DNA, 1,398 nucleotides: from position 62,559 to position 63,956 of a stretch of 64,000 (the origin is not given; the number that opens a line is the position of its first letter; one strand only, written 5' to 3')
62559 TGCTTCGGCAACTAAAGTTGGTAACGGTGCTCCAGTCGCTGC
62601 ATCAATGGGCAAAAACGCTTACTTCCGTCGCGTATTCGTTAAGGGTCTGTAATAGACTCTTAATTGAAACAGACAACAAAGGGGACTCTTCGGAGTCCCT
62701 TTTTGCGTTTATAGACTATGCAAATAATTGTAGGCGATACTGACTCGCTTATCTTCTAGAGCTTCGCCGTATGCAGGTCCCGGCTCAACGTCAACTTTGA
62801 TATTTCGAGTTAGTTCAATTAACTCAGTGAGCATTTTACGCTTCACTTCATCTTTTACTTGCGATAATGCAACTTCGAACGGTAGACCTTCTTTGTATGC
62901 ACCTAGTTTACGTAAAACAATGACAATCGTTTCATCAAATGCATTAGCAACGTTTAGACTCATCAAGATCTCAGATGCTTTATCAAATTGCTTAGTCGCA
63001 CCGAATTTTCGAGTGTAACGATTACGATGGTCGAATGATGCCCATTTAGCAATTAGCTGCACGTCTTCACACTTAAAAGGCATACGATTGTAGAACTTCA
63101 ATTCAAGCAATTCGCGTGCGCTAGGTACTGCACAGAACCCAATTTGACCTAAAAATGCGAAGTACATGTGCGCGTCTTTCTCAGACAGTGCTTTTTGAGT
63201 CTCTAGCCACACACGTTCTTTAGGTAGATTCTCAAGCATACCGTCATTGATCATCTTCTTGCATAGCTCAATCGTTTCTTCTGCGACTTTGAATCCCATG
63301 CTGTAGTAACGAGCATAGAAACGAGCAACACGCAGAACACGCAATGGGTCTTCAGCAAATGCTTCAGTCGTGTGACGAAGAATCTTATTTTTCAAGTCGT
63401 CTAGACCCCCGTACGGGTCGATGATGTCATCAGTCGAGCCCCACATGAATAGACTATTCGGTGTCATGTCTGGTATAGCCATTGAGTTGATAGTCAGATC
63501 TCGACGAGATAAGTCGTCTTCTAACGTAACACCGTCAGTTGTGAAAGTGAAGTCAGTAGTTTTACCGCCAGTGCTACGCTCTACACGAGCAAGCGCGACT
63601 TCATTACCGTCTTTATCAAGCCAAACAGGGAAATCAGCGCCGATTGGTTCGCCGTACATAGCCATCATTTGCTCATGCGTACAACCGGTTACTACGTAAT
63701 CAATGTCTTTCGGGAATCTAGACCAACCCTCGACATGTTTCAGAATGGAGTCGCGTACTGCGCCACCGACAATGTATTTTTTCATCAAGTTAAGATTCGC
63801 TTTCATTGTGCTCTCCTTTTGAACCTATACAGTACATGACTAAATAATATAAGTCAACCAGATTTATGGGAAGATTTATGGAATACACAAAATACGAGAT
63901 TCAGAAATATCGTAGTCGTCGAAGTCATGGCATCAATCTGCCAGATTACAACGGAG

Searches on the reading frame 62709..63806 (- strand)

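Call 76: search_protein_families(library=pfam, proteins=[window:62709-63806:-], max_evalue=0.001)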
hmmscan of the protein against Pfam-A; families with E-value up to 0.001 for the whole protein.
window:62709-63806:- (365 aa): 2 families
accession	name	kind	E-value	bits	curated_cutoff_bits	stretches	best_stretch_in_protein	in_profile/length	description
PF01743.26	PolyA_pol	-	1.5e-16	61.3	23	1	11-144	2-126/126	Poly A polymerase head domain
PF12627.12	PolyA_pol_RNAbd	-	5.9e-06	26.4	22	1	171-217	1-45/64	Probable RNA and SrmB- binding site of polymerase A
